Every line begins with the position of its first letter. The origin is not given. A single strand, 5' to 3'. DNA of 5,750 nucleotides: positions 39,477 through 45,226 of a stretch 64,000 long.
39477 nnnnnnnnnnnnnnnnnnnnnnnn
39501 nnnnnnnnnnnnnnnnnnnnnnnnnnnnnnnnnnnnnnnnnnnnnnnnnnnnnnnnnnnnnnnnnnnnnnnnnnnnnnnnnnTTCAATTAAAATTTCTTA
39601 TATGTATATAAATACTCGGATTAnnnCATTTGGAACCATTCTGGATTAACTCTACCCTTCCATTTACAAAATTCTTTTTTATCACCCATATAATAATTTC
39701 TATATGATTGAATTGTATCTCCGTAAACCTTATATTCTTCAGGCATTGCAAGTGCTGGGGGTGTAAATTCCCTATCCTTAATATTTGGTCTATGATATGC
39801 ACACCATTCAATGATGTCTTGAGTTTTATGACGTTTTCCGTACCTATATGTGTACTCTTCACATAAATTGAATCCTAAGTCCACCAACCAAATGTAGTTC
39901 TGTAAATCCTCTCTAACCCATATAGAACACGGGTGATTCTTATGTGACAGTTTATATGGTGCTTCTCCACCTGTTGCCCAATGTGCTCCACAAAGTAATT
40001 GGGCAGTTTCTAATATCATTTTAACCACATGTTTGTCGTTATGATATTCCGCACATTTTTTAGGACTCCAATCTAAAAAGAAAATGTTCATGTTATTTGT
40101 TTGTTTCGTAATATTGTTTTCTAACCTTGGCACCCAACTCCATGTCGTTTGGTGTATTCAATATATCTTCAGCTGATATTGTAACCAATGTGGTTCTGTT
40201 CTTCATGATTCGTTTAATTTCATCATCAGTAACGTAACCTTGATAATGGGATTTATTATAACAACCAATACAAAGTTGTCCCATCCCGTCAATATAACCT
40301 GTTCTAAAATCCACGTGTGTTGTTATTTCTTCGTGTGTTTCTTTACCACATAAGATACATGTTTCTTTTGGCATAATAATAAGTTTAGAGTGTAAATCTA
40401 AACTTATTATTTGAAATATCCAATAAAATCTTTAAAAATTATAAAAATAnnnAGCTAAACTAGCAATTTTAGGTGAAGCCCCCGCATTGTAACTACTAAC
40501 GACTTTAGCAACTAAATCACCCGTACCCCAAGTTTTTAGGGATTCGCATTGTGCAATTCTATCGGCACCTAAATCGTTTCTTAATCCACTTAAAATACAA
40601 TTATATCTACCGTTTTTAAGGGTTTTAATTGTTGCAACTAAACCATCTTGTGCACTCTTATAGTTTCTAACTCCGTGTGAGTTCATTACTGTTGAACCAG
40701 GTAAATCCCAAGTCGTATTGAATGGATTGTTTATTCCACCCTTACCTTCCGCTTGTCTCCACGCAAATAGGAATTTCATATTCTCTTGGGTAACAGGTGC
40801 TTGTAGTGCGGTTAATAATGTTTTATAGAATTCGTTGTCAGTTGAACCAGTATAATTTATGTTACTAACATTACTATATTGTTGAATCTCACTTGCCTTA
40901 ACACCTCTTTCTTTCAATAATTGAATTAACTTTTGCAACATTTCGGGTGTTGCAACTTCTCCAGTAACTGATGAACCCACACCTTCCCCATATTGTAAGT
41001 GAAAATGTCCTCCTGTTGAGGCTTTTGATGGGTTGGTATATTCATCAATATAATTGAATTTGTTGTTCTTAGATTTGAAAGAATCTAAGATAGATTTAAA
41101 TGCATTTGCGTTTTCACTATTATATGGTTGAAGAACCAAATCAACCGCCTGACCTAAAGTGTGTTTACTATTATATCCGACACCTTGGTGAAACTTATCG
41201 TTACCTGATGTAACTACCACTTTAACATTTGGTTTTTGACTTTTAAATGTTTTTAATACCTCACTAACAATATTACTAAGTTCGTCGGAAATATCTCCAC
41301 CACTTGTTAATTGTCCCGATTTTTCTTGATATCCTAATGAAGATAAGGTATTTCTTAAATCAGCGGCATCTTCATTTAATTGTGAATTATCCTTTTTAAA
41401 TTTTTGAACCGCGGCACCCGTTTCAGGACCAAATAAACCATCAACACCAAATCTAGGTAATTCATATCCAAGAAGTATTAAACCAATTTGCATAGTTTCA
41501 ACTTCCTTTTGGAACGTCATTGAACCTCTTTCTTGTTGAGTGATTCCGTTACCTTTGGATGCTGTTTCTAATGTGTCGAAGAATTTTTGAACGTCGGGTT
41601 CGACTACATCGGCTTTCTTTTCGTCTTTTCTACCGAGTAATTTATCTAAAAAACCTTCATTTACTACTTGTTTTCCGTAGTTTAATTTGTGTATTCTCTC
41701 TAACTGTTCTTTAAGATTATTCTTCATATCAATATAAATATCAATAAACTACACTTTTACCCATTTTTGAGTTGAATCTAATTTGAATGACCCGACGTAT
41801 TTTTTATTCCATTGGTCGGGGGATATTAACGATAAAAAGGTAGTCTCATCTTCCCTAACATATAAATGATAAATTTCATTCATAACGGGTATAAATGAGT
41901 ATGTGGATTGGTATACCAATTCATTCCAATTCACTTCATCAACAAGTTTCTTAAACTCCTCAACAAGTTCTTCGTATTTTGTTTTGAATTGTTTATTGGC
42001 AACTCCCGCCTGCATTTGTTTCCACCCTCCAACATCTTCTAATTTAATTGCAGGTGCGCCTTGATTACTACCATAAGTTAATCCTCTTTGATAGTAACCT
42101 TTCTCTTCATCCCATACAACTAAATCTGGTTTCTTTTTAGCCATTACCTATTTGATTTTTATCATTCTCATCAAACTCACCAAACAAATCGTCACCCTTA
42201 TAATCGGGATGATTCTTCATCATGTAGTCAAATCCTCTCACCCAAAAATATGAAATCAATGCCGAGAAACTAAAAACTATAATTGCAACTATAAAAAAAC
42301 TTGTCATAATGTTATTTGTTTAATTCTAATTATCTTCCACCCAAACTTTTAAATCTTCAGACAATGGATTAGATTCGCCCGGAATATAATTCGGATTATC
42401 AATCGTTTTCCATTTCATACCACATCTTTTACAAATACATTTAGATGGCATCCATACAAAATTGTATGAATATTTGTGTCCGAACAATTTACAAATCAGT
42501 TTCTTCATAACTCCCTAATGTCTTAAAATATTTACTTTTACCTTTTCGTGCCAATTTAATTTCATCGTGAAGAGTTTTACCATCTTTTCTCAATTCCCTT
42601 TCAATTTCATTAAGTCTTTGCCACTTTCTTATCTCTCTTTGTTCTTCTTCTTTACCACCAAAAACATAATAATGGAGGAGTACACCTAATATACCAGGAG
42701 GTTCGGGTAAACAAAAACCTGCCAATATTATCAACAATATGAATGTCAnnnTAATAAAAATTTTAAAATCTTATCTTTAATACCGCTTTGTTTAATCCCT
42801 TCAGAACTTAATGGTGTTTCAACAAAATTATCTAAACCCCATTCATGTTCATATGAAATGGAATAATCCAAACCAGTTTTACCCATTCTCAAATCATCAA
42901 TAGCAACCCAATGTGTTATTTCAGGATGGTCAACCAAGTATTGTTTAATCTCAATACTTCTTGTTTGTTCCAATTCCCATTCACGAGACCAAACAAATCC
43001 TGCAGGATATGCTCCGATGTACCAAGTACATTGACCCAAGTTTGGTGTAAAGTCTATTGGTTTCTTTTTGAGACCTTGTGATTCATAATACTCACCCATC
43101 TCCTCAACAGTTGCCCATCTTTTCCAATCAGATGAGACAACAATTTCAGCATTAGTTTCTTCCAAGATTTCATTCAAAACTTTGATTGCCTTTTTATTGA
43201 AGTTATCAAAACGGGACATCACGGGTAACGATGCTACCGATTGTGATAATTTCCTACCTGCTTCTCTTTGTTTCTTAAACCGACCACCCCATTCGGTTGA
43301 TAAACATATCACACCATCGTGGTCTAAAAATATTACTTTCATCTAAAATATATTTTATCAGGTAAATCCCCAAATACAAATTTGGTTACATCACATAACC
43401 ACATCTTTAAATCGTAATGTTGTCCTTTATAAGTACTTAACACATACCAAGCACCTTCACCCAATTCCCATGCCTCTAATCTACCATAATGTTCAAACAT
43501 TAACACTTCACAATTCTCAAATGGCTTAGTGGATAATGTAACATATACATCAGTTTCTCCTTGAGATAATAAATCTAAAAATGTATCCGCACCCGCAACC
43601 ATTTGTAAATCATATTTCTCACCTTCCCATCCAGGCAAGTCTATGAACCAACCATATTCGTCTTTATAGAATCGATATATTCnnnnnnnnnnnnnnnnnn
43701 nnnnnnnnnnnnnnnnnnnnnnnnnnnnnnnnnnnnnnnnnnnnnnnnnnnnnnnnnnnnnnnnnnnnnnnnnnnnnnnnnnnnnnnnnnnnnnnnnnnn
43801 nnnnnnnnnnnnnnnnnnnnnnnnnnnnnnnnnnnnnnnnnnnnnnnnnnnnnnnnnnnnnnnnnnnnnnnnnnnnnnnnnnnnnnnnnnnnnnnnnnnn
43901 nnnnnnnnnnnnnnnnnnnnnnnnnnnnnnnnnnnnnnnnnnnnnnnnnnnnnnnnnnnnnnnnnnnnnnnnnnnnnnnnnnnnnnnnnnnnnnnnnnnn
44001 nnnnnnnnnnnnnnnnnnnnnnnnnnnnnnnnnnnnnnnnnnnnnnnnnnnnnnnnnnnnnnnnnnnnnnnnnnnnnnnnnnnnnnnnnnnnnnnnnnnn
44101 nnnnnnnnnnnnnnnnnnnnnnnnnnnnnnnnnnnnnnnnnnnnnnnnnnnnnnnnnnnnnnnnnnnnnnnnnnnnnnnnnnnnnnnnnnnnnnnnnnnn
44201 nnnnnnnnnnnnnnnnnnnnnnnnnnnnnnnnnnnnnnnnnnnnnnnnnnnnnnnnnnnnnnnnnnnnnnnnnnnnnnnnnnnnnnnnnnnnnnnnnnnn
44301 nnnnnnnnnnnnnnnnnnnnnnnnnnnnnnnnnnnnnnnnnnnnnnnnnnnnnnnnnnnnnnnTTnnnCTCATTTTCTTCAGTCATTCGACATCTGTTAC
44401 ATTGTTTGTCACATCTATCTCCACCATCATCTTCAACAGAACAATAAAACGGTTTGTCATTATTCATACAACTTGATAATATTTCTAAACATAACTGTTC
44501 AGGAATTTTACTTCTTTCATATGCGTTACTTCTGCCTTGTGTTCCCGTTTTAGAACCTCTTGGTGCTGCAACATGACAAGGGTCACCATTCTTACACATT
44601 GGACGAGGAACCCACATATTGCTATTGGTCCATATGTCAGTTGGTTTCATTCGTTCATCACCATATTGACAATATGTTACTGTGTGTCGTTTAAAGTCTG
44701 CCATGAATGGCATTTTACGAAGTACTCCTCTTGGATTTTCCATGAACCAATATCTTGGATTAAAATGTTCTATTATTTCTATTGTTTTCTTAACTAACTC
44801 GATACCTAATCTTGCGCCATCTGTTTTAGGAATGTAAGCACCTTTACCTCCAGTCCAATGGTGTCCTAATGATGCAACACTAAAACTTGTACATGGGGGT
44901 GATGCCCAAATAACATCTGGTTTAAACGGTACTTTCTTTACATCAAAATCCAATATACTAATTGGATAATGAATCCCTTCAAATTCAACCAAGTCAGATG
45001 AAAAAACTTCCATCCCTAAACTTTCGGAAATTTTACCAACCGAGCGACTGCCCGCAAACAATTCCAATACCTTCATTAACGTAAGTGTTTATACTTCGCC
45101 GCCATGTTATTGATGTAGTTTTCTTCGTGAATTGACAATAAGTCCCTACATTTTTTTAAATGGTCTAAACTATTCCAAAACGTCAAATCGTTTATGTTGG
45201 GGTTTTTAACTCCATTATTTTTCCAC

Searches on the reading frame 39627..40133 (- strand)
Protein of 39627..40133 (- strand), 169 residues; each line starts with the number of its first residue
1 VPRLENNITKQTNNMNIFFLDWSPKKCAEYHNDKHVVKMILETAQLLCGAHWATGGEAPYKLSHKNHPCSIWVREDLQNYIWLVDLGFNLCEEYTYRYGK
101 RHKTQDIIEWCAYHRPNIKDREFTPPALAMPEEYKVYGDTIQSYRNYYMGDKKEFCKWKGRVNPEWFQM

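Call 3: search_protein_families(library=pfam, proteins=[window:39627-40133:-], max_evalue=0.01)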
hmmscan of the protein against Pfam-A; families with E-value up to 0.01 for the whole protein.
window:39627-40133:- (169 aa): 1 family
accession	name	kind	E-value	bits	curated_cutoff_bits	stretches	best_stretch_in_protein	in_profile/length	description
PF03013.19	Pyr_excise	-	5.8e-06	27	23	1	15-103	1-78/81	Pyrimidine dimer DNA glycosylase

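Call 4: search_protein_families(library=ncbifam, proteins=[window:39627-40133:-], max_evalue=0.01)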
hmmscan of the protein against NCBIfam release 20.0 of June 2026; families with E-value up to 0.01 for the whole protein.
window:39627-40133:- (169 aa): 0 families

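Call 5: search_protein_families(library=phrogs, proteins=[window:39627-40133:-], max_evalue=0.001)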
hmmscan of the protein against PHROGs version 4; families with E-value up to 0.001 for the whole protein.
window:39627-40133:- (169 aa): 1 family
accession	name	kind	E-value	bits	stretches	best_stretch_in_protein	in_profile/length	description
phrog_624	-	DNA, RNA and nucleotide metabolism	4.3e-60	205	1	15-168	1-158/309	DNA binding protein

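Call 92: search_dna_similar(query=window:39627-40133:-, collection=phages, mode=protein, max_rows=10)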
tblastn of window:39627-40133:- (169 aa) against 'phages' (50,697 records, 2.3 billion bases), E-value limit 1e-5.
Records with a match: 610; places in all: 613; records where one place covers at least 80% of the query: 336.
Best place of each record, by identity: <60% 610.
By first word of the organism name: Synechococcus 244; Vibrio 103; Acinetobacter 69; Cyanophage 49; Pseudomonas 38; Prochlorococcus 24; Rhizobium 9; Aeromonas 7; Marine 7; Xanthomonas 6; and 28 more.
By host as written in the record: - 206; Synechococcus 30; Synechococcus sp. 27; Vibrio harveyi BAA-1116 23; Acinetobacter baumannii 19; Synechococcus sp. WH7803 15; Synechococcus sp. MW02 14; Pseudomonas aeruginosa 9; and 129 more.
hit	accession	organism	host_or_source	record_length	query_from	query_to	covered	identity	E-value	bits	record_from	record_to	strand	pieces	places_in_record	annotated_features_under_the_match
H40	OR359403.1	Aeromonas phage 1233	Aeromonas sp.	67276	12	167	92%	46.6%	3e-35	134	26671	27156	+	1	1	pyrimidine dimer DNA glycosylase/endonuclease V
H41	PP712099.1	Pseudoalteromonas phage vB_Psh_XG4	Pseudoalteromonas shioyasakiensis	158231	14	167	91%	46.3%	9e-39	145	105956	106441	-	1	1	record has no annotation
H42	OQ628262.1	Aeromonas phage vB_AsaP_MQM1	Aeromonas salmonicida subsp. salmonicida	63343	15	167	91%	46.5%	2e-34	132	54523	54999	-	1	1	hypothetical protein (x2)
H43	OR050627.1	Chryseobacterium phage MA9V-1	Chryseobacterium indologenes MA9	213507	15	168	91%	46.0%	1e-32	127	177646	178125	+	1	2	hypothetical protein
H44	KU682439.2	Stenotrophomonas phage vB_SmaS-DLP_6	Stenotrophomonas maltophilia D1571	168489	12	167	92%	43.8%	5e-27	111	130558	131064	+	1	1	hypothetical protein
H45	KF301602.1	Caulobacter phage Cr30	Caulobacter crescentus CB15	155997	15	167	91%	43.3%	6e-36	137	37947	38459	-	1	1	hypothetical protein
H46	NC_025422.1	Caulobacter phage Cr30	Caulobacter crescentus CB15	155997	15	167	91%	43.3%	6e-36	137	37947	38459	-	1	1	DNA binding protein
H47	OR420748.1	Roseobacter phage CRP-143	Paracoccaceae bacterium strain FZCC0023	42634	10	168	94%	40.9%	4e-31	123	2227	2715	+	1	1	pyrimidine dimer DNA glycosylase/endonuclease V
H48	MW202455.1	Caudoviricetes sp.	Manatee Spring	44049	12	168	93%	40.8%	2e-35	135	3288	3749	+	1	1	hypothetical protein (x2)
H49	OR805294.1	Pseudomonas phage Ettore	Pseudomonas aeruginosa PAO1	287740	15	163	88%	42.8%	3e-28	115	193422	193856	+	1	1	DNA binding protein | hypothetical protein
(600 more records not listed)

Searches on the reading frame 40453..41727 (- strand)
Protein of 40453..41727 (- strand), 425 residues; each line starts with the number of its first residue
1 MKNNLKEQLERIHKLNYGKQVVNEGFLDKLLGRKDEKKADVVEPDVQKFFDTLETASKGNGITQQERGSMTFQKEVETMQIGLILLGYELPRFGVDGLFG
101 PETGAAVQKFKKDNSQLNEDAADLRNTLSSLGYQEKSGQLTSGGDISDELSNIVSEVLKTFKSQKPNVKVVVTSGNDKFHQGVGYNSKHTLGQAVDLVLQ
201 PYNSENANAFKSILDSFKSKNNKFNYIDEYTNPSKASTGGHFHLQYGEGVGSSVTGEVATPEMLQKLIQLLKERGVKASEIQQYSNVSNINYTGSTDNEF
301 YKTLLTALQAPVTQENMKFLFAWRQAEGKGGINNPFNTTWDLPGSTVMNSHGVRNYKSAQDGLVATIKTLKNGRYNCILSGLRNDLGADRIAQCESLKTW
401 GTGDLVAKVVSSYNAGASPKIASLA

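Call 26: search_protein_families(library=pfam, proteins=[window:40453-41727:-], max_evalue=0.01)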
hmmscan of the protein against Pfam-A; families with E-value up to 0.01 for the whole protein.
window:40453-41727:- (425 aa): 1 family
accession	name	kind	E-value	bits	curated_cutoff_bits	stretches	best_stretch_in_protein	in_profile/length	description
PF01471.23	PG_binding_1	-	1.2e-06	29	23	1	74-114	3-41/57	Putative peptidoglycan binding domain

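Call 75: search_protein_families(library=phrogs, proteins=[window:40453-41727:-], max_evalue=0.001)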
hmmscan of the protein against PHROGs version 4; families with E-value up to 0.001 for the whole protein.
window:40453-41727:- (425 aa): 3 families
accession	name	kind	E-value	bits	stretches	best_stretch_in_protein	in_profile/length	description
phrog_2649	-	lysis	1.3e-08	36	1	61-122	171-226/261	endolysin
phrog_1493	-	lysis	8.1e-05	22.9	1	60-117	241-291/394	endolysin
phrog_465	-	lysis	0.00097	19.5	0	153-287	76-208/292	endolysin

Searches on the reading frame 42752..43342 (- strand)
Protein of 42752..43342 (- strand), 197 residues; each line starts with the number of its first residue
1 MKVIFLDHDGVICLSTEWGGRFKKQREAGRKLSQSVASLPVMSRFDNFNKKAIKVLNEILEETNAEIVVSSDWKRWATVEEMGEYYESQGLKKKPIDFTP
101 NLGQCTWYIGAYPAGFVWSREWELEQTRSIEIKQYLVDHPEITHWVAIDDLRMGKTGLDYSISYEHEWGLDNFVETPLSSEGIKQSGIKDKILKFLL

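Call 26: search_protein_families(library=pfam, proteins=[window:42752-43342:-], max_evalue=0.01)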
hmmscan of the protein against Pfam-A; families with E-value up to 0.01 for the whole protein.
window:42752-43342:- (197 aa): 1 family
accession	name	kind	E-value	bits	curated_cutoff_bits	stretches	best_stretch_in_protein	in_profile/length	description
PF18143.6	HAD_SAK_2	-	2e-21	77.2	27.5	1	3-170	1-134/139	HAD domain in Swiss Army Knife RNA repair proteins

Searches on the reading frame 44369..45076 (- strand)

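Call 26: search_protein_families(library=pfam, proteins=[window:44369-45076:-], max_evalue=0.01)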
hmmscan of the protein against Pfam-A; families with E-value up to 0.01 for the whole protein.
window:44369-45076:- (236 aa): 1 family
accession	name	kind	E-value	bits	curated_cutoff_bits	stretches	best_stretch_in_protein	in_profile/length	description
PF00145.23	DNA_methylase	-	9.5e-07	29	22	1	41-120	50-116/324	C-5 cytosine-specific DNA methylase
